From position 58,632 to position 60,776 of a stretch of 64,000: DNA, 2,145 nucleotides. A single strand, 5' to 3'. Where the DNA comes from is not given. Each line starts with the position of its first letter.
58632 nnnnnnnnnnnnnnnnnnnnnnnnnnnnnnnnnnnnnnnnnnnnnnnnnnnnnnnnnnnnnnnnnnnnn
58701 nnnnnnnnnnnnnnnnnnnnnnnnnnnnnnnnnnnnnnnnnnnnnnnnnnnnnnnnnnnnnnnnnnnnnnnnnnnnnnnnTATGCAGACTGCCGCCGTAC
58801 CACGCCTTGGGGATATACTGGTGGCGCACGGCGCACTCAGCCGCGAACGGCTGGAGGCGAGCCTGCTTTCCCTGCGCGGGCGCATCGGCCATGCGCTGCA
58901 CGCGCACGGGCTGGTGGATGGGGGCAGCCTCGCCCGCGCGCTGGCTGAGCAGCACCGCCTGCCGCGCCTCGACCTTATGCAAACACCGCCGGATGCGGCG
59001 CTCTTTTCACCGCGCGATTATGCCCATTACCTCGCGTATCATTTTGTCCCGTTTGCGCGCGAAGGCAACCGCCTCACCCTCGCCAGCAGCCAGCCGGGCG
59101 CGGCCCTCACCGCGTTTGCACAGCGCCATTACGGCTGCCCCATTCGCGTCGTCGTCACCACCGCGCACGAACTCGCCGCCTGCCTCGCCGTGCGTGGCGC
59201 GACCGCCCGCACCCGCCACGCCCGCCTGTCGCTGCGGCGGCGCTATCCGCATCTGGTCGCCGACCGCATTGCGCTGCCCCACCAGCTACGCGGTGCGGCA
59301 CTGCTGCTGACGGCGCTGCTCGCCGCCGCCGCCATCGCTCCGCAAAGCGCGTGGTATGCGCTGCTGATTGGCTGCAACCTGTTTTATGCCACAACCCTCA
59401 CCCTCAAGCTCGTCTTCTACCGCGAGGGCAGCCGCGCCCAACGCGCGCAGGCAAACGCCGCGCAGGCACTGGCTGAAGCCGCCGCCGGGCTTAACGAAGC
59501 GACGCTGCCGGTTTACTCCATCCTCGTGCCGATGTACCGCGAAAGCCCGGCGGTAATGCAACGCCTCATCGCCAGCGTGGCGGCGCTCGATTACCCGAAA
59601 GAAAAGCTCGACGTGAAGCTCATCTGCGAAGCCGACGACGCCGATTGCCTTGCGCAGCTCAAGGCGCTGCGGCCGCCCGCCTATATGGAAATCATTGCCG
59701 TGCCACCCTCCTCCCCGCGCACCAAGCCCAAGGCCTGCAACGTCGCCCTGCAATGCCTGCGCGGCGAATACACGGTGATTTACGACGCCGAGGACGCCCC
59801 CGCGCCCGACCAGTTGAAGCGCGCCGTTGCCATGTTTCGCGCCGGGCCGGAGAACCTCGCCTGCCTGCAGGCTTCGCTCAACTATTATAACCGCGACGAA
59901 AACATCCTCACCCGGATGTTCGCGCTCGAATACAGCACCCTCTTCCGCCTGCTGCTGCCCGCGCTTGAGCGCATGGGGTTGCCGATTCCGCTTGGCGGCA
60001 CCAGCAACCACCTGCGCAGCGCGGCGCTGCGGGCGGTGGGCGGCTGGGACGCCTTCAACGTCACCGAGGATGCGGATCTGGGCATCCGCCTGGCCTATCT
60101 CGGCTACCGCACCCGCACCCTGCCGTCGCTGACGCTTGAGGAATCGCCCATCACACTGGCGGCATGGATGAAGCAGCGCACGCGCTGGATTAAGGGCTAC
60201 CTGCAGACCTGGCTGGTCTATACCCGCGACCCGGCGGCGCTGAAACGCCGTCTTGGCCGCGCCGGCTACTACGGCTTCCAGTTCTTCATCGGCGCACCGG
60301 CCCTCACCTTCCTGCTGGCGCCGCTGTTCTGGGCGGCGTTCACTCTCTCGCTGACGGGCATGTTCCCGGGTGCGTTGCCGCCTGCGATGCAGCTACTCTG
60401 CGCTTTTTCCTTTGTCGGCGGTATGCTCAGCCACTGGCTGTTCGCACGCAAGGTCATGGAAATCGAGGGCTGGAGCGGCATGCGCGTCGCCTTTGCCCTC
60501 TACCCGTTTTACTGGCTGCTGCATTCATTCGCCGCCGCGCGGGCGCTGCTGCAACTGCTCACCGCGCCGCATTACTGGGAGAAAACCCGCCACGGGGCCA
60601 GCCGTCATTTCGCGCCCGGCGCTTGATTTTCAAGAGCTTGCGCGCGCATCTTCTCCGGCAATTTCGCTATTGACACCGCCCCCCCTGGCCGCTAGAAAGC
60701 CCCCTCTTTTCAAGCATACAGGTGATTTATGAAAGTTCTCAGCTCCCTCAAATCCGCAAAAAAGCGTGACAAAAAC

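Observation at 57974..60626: Outer-membrane barrel + MshEN-domain GT2 synthase: candidate c-di-GMP-gated exopolysaccharide secretion pair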

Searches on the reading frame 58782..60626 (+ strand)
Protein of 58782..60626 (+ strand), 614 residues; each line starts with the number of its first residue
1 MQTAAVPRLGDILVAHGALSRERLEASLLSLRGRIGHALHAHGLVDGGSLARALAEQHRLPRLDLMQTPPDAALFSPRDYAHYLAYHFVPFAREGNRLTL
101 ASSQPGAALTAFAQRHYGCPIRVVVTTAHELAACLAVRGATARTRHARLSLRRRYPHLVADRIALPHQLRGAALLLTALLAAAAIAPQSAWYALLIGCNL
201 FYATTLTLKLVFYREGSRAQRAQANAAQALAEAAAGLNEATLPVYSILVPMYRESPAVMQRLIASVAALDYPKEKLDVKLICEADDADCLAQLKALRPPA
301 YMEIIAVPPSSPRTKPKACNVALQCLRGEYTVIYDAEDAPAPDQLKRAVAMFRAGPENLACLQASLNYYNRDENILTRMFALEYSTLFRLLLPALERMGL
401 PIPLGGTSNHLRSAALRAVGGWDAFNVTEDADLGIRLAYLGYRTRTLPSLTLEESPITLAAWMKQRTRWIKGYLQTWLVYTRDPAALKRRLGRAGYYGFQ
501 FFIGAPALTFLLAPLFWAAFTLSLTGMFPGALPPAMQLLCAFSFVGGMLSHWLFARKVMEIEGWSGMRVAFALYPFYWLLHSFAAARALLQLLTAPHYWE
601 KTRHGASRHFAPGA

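Call 3: search_protein_families(library=pfam, proteins=[window:58782-60626:+], max_evalue=0.01)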
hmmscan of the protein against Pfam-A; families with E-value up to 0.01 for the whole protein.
window:58782-60626:+ (614 aa): 5 families
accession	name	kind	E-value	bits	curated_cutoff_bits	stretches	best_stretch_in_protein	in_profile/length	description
PF13632.12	Glyco_trans_2_3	-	5.2e-25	88.9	27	1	332-542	3-185/198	Glycosyl transferase family group 2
PF13641.12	Glyco_tranf_2_3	-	3.8e-20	73.3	27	1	245-472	3-230/230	Glycosyltransferase like family 2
PF00535.33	Glycos_transf_2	-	6.9e-10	39.5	23.3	1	246-390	1-139/168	Glycosyl transferase family 2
PF05157.20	MshEN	-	5.3e-09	36.4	23.1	1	58-135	1-80/90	MshEN domain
PF13506.12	Glyco_transf_21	-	3.6e-07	30.2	21.7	1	305-470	6-173/174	Glycosyl transferase family 21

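Call 4: search_protein_families(library=ncbifam, proteins=[window:58782-60626:+], max_evalue=0.01)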
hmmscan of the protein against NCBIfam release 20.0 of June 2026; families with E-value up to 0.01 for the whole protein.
window:58782-60626:+ (614 aa): 15 families
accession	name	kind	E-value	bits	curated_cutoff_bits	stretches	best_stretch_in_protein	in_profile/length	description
TIGR03030.1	CelA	equivalog_domain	2.6e-22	78.7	699.1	1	236-523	124-429/714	UDP-forming cellulose synthase catalytic subunit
NF008558.0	PRK11498.1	equivalog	5.1e-17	61.1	992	1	239-517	269-547/872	UDP-forming cellulose synthase catalytic subunit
TIGR03937.1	PgaC_IcaA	equivalog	9.5e-15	54.4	422.3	1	235-483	37-280/407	poly-beta-1,6-N-acetyl-D-glucosamine synthase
NF008411.1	PRK11234.1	equivalog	3.3e-11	42.3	1170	1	7-196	482-677/723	cyclic di-3',5'-guanylate-activated glycosyltransferase NfrB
NF012033.0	PRK15489.1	equivalog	4.6e-11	41.6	537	1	7-144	491-633/703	glycosyl transferase family protein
NF053846.1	glyco_with_XrtP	equivalog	8.3e-11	41.2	520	1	370-604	191-437/440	XrtP-associated glycosyltransferase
TIGR04242.1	nodulat_NodC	equivalog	3.5e-08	32.8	550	1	220-474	25-286/395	chitooligosaccharide synthase NodC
TIGR03965.1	mycofact_glyco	equivalog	3.6e-08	32.7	280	1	230-469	62-296/467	mycofactocin biosynthesis glycosyltransferase MftF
NF041865.1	EpsU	equivalog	2.7e-07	30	700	1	244-473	40-265/394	exopolysaccharide biosynthesis GT2 family glycosyltransferase EpsU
NF053729.1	c-di-GMP_motif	domain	9.3e-07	28.5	38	1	8-57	1-53/53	cyclic di-GMP-binding domain-containing protein, MshE-related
NF011305.0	PRK14716.1-3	equivalog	1.1e-06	28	409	1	224-602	38-451/486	glycosyl transferase family protein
TIGR02538.1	type_IV_pilB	equivalog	1.2e-06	27.5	675.65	1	9-138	2-135/564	type IV-A pilus assembly ATPase PilB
TIGR03111.1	glyc2_xrt_Gpos1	hypoth_equivalog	2.3e-06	26.7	363.95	1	240-362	46-165/439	TIGR03111 family XrtG-associated glycosyltransferase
NF041875.1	EPS_EpsD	equivalog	2.7e-06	27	370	1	246-468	2-222/325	exopolysaccharide biosynthesis glycosyltransferase EpsD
NF003958.0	PRK05454.2-1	equivalog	0.0035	15.6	419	0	452-526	338-402/704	glucans biosynthesis glucosyltransferase MdoH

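Call 7: find_homologous_proteins(query=window:58782-60626:+)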
Query window:58782-60626:+ (614 aa): 7771 proteins with E <= 0.001 among 8000 candidates; the best 120 are listed.
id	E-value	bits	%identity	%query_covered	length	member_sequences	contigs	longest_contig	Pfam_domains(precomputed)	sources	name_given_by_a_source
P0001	0.0e+0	1290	96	98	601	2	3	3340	PF13632.13,PF05157.21,PF13506.14,PF13641.13,PF00535.33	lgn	-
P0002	6.6e-292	988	73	99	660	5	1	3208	PF13632.13,PF05157.21,PF13506.14,PF13641.13,PF00535.33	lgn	-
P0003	2.6e-291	986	74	98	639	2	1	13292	PF13632.13,PF05157.21,PF13641.13,PF00535.33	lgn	-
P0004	3.1e-291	985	73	100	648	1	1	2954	PF13632.13,PF05157.21,PF13641.13,PF00535.33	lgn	-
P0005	7.2e-287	971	73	99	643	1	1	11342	PF13632.13,PF13506.14,PF13641.13,PF00535.33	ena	-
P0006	1.1e-286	970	73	100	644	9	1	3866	PF13632.13,PF13641.13,PF00535.33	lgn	-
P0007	1.2e-284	964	70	99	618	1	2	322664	PF13632.13,PF05157.21,PF13506.14,PF13641.13,PF00535.33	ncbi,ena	-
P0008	3.2e-284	962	73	98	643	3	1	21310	PF13632.13,PF05157.21,PF13641.13,PF00535.33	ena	-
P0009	1.3e-283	960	71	99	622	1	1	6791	PF13632.13,PF05157.21,PF13506.14,PF13641.13,PF00535.33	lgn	-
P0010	2.0e-283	960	72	98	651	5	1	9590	PF13632.13,PF05157.21,PF13641.13,PF00535.33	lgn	-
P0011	2.8e-283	959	70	98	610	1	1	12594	PF13632.13,PF05157.21,PF13506.14,PF13641.13,PF00535.33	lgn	-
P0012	1.2e-277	940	69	99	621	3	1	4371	PF13632.13,PF05157.21,PF13641.13,PF00535.33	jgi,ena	jgi:cellulose synthase/poly-beta-1,6-N-acetylglucosamine synthase-like glycosyltransferase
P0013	7.2e-277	938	69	98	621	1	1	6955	PF13632.13,PF05157.21,PF13506.14,PF13641.13,PF00535.33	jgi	-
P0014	1.5e-274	930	69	98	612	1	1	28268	PF13632.13,PF05157.21,PF13641.13,PF00535.33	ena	-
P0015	3.1e-269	913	67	99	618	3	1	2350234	PF13632.13,PF05157.21,PF13641.13,PF00535.33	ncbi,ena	-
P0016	4.1e-267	906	67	99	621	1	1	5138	PF13632.13,PF13506.14,PF13641.13,PF00535.33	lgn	-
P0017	2.6e-265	900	67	99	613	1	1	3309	PF13632.13,PF13641.13,PF00535.33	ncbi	-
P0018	2.6e-264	896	67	99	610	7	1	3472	PF13632.13,PF05157.21,PF13506.14,PF13641.13,PF00535.33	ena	-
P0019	1.5e-263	894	67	98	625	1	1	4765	PF13632.13,PF13506.14,PF13641.13,PF00535.33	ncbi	-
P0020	2.6e-263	893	66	99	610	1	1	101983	PF13632.13,PF05157.21,PF13506.14,PF13641.13,PF00535.33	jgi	jgi:cellulose synthase/poly-beta-1,6-N-acetylglucosamine synthase-like glycosyltransferase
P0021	7.1e-262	888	66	99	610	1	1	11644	PF13632.13,PF05157.21,PF13506.14,PF13641.13,PF00535.33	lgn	-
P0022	3.1e-261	886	67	98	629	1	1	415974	PF13632.13,PF05157.21,PF13641.13,PF00535.33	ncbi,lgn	ncbi:MAG: glycosyltransferase family 2 protein [Pseudomonadota bacterium]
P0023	1.2e-260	884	66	98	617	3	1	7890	PF13632.13,PF13641.13,PF00535.33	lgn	-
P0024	2.8e-258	877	64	98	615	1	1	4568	PF13632.13,PF05157.21,PF13506.14,PF13641.13,PF00535.33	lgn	-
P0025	5.7e-258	875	64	99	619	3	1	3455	PF13632.13,PF13506.14,PF13641.13,PF00535.33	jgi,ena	jgi:hypothetical protein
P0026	1.1e-255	868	63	98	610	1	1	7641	PF13632.13,PF05157.21,PF13641.13,PF00535.33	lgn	-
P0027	9.5e-254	862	63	99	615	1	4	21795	PF13632.13,PF13641.13,PF00535.33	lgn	-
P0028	1.0e-252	858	64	99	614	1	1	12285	PF13632.13,PF05157.21,PF13641.13,PF00535.33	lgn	-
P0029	5.5e-250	849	64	98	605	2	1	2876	PF13632.13,PF13506.14,PF13641.13,PF00535.33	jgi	jgi:cellulose synthase/poly-beta-1,6-N-acetylglucosamine synthase-like glycosyltransferase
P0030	2.8e-248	844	62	99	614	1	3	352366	PF13632.13,PF13506.14,PF13641.13,PF00535.33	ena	-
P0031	4.3e-247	840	63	98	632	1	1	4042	PF13632.13,PF05157.21,PF13641.13,PF00535.33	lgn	-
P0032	5.3e-244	829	63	98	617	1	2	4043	PF13632.13,PF05157.21,PF13506.14,PF13641.13,PF00535.33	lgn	-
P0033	1.1e-243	828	62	99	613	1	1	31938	PF13632.13,PF05157.21,PF13641.13,PF00535.33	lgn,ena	-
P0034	1.8e-243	828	61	99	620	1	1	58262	PF13632.13,PF13641.13,PF00535.33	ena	-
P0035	1.6e-242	825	61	98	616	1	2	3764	PF13632.13,PF13506.14,PF13641.13,PF00535.33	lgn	-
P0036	4.1e-241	820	61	98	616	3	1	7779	PF13632.13,PF05157.21,PF13506.14,PF13641.13,PF00535.33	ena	-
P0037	3.3e-240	817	60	100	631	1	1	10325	PF13632.13,PF13506.14,PF13641.13,PF00535.33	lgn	-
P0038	4.2e-240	816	63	99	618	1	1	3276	PF13632.13,PF05157.21,PF13506.14,PF13641.13,PF00535.33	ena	-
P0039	2.8e-239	814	61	98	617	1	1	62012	PF13632.13,PF13506.14,PF13641.13,PF00535.33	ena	-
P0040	1.2e-238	812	61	100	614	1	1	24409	PF13632.13,PF05157.21,PF13641.13,PF00535.33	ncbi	-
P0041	1.6e-238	811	60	98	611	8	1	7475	PF13632.13,PF05157.21,PF13506.14,PF13641.13,PF00535.33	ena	-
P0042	2.4e-237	807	60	98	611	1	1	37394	PF13632.13,PF05157.21,PF13506.14,PF13641.13,PF00535.33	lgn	-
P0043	3.9e-237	807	59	98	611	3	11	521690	PF13632.13,PF05157.21,PF13506.14,PF13641.13,PF00535.33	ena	-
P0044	1.3e-236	805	62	99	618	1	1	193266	PF13632.13,PF05157.21,PF13641.13,PF00535.33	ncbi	ncbi:MAG: glycosyltransferase family 2 protein [Rickettsiales bacterium]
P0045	2.2e-236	804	61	99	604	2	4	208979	PF13632.13,PF05157.21,PF13641.13,PF00535.33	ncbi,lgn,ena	-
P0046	4.0e-236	803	61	98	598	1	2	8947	PF13632.13,PF13641.13,PF00535.33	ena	-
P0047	8.0e-236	802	62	99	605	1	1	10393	PF13632.13,PF05157.21,PF13641.13,PF00535.33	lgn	-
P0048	2.2e-235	801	60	98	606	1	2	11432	PF13632.13,PF05157.21,PF13641.13,PF00535.33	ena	-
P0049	2.6e-235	801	60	98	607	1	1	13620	PF13632.13,PF05157.21,PF13641.13,PF00535.33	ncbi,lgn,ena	-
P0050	4.4e-235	800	59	98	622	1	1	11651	PF13632.13,PF05157.21,PF13641.13,PF00535.33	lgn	-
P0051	9.4e-235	799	60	98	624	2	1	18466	PF13632.13,PF05157.21,PF13506.14,PF13641.13,PF00535.33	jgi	jgi:cellulose synthase/poly-beta-1,6-N-acetylglucosamine synthase-like glycosyltransferase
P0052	2.3e-234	798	61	98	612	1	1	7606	PF13632.13,PF13641.13,PF00535.33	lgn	-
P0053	7.4e-234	796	61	99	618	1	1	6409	PF13632.13,PF05157.21,PF13641.13,PF00535.33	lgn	-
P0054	9.2e-234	796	60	99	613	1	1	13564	PF13632.13,PF05157.21,PF13506.14,PF13641.13,PF00535.33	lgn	-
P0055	1.0e-233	795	62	98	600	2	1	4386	PF13632.13,PF13641.13,PF00535.33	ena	-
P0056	1.1e-233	795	60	98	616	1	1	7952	PF13632.13,PF13506.14,PF13641.13,PF00535.33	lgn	-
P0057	1.9e-233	794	61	98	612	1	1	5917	PF13632.13,PF05157.21,PF13506.14,PF13641.13,PF00535.33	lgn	-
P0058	2.9e-233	794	61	98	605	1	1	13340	PF13632.13,PF05157.21,PF13641.13,PF00535.33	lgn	-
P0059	1.3e-232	792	61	98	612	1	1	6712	PF13632.13,PF05157.21,PF13506.14,PF13641.13,PF00535.33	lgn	-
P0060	1.4e-232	792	59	98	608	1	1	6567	PF13632.13,PF05157.21,PF13641.13,PF00535.33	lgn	-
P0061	2.2e-232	791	69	84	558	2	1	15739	PF13632.13,PF05157.21,PF13506.14,PF13641.13,PF00535.33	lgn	-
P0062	5.8e-232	790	62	98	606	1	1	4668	PF13632.13,PF05157.21,PF13506.14,PF13641.13,PF00535.33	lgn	-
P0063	1.5e-231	788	60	99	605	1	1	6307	PF13632.13,PF05157.21,PF13641.13,PF00535.33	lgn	-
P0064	2.2e-231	788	61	98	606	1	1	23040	PF13632.13,PF05157.21,PF13641.13,PF00535.33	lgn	-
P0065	1.0e-230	785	59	98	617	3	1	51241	PF13632.13,PF13641.13,PF00535.33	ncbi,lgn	-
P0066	1.2e-230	785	59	98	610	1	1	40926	PF13632.13,PF05157.21,PF13506.14,PF13641.13,PF00535.33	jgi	jgi:cellulose synthase/poly-beta-1,6-N-acetylglucosamine synthase-like glycosyltransferase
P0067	8.9e-230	782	60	99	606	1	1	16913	PF13632.13,PF05157.21,PF13641.13,PF00535.33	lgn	-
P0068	1.1e-229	782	60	98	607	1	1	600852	PF13632.13,PF05157.21,PF13641.13,PF00535.33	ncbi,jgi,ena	jgi:cellulose synthase/poly-beta-1,6-N-acetylglucosamine synthase-like glycosyltransferase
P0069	4.9e-229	780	57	100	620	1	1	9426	PF13632.13,PF05157.21,PF13506.14,PF13641.13,PF00535.33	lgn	-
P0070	2.1e-228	778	61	98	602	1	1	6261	PF13632.13,PF05157.21,PF13641.13,PF00535.33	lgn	-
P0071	2.3e-227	774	60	98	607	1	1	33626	PF13632.13,PF05157.21,PF13641.13,PF00535.33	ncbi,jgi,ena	jgi:cellulose synthase/poly-beta-1,6-N-acetylglucosamine synthase-like glycosyltransferase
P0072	2.6e-227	774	63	91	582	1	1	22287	PF13632.13,PF13506.14,PF13641.13,PF00535.33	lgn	-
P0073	2.8e-227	774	62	91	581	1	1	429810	PF13632.13,PF13641.13,PF00535.33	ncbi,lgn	-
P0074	7.0e-227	773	59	99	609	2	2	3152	PF13632.13,PF13506.14,PF13641.13,PF00535.33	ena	-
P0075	9.6e-227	772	59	99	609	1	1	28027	PF13632.13,PF05157.21,PF13506.14,PF13641.13,PF00535.33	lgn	-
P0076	1.2e-226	772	61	98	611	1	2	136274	PF13632.13,PF05157.21,PF13641.13,PF00535.33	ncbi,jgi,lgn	jgi:cellulose synthase/poly-beta-1,6-N-acetylglucosamine synthase-like glycosyltransferase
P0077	1.6e-226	772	59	98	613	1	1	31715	PF13632.13,PF05157.21,PF13641.13,PF00535.33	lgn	-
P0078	2.5e-226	771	59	98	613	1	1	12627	PF13632.13,PF05157.21,PF13506.14,PF13641.13,PF00535.33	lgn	-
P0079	3.9e-226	770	58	98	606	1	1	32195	PF13632.13,PF13641.13,PF00535.33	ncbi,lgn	-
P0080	2.0e-225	768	59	99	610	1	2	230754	PF13632.13,PF05157.21,PF13506.14,PF13641.13,PF00535.33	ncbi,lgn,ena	-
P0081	1.3e-223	762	69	82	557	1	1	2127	PF13632.13,PF05157.21,PF13506.14,PF13641.13,PF00535.33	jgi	jgi:glycosyltransferase involved in cell wall biosynthesis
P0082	1.6e-223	762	58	98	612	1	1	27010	PF13632.13,PF05157.21,PF13641.13,PF00535.33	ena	-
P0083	3.7e-223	761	59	98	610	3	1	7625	PF13632.13,PF05157.21,PF13506.14,PF13641.13,PF00535.33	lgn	-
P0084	5.4e-223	760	58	98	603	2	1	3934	PF13632.13,PF05157.21,PF13641.13,PF00535.33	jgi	jgi:cellulose synthase/poly-beta-1,6-N-acetylglucosamine synthase-like glycosyltransferase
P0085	5.8e-223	760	58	98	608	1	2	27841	PF13632.13,PF05157.21,PF13506.14,PF13641.13,PF00535.33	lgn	-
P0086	1.0e-222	759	59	98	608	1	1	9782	PF13632.13,PF05157.21,PF13506.14,PF13641.13,PF00535.33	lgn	-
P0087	2.8e-222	758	57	98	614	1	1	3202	PF13632.13,PF13641.13,PF00535.33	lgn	-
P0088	3.1e-222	757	58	99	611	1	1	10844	PF13632.13,PF13506.14,PF13641.13,PF00535.33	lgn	-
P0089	9.0e-222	756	58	98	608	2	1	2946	PF13632.13,PF05157.21,PF13506.14,PF13641.13,PF00535.33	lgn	-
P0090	9.8e-222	756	58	98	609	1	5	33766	PF13632.13,PF05157.21,PF13506.14,PF13641.13,PF00535.33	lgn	-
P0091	1.1e-221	756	57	98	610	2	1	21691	PF13632.13,PF05157.21,PF13506.14,PF13641.13,PF00535.33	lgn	-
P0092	1.2e-219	749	58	98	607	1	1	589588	PF13632.13,PF05157.21,PF13506.14,PF13641.13,PF00535.33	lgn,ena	-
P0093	5.0e-219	747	57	98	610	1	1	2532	PF13632.13,PF05157.21,PF13506.14,PF13641.13,PF00535.33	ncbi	-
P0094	2.7e-218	744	57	98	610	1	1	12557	PF13632.13,PF05157.21,PF13506.14,PF13641.13,PF00535.33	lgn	-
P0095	2.8e-217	741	57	98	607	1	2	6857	PF13632.13,PF05157.21,PF13641.13,PF00535.33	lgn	-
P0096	5.2e-217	740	57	98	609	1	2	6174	PF13632.13,PF05157.21,PF13506.14,PF13641.13,PF00535.33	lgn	-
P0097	5.3e-217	740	59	98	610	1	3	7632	PF13632.13,PF05157.21,PF13506.14,PF13641.13,PF00535.33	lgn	-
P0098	5.4e-215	734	56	98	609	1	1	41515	PF13632.13,PF13506.14,PF13641.13,PF00535.33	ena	-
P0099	1.6e-212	725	57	98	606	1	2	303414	PF13632.13,PF13641.13,PF00535.33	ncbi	ncbi:MAG: glycosyltransferase family 2 protein [Alphaproteobacteria bacterium]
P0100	2.6e-212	725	56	98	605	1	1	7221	PF13632.13,PF13641.13,PF00535.33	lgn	-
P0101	1.0e-207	710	56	99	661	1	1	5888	PF13632.13,PF13641.13,PF00535.33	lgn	-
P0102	2.3e-207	708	57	98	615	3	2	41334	PF13632.13,PF05157.21,PF13641.13,PF00535.33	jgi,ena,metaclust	metaclust:\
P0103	7.0e-206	703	54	98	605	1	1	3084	PF13632.13,PF05157.21,PF13506.14,PF13641.13,PF00535.33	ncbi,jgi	jgi:cellulose synthase/poly-beta-1,6-N-acetylglucosamine synthase-like glycosyltransferase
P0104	8.7e-206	703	56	98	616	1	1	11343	PF13632.13,PF05157.21,PF13506.14,PF13641.13,PF00535.33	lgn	-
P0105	3.0e-204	698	56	98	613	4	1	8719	PF13632.13,PF05157.21,PF13641.13,PF00535.33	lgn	-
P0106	1.2e-203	696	54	98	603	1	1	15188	PF13632.13,PF05157.21,PF13506.14,PF13641.13,PF00535.33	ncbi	ncbi:MAG: glycosyltransferase [Rickettsiales bacterium]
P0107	1.8e-202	692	59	89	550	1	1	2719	PF13632.13,PF05157.21,PF13506.14,PF13641.13,PF00535.33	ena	-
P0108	2.8e-202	692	54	98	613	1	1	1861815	PF13632.13,PF05157.21,PF13641.13,PF00535.33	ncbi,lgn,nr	ncbi:MAG: glycosyltransferase [Alphaproteobacteria bacterium]|nr:glycosyltransferase [Alphaproteobac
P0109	8.2e-202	690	54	98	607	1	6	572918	PF13632.13,PF05157.21,PF13506.14,PF13641.13,PF00535.33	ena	-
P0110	1.9e-201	689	53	99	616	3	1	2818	PF13632.13,PF05157.21,PF13641.13,PF00535.33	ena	-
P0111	2.2e-201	689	53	99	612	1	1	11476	PF13632.13,PF13641.13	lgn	-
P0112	1.4e-199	683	53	98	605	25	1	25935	PF13632.13,PF05157.21,PF13506.14,PF13641.13,PF00535.33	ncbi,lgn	ncbi:MAG: glycosyltransferase family 2 protein [Alphaproteobacteria bacterium]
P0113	1.5e-199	683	53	98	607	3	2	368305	PF13632.13,PF05157.21,PF13641.13,PF00535.33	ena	-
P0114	3.7e-199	681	52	98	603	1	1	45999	PF13632.13,PF05157.21,PF13506.14,PF13641.13,PF00535.33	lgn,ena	-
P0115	5.8e-199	681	82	59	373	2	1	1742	PF13632.13,PF13641.13,PF00535.33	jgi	jgi:cellulose synthase/poly-beta-1,6-N-acetylglucosamine synthase-like glycosyltransferase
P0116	3.2e-196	672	52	98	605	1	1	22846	PF13632.13,PF13506.14,PF13641.13,PF00535.33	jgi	jgi:cellulose synthase/poly-beta-1,6-N-acetylglucosamine synthase-like glycosyltransferase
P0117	1.7e-193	663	54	98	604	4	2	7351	PF13632.13,PF05157.21,PF13506.14,PF13641.13,PF00535.33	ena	-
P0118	2.1e-192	659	51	98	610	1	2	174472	PF13632.13,PF05157.21,PF13506.14,PF13641.13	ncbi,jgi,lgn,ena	jgi:cellulose synthase/poly-beta-1,6-N-acetylglucosamine synthase-like glycosyltransferase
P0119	2.8e-190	652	66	72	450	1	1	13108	PF13632.13,PF13641.13,PF00535.33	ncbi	-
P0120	9.2e-190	650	52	99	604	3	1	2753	PF13632.13,PF05157.21,PF13506.14,PF13641.13,PF00535.33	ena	-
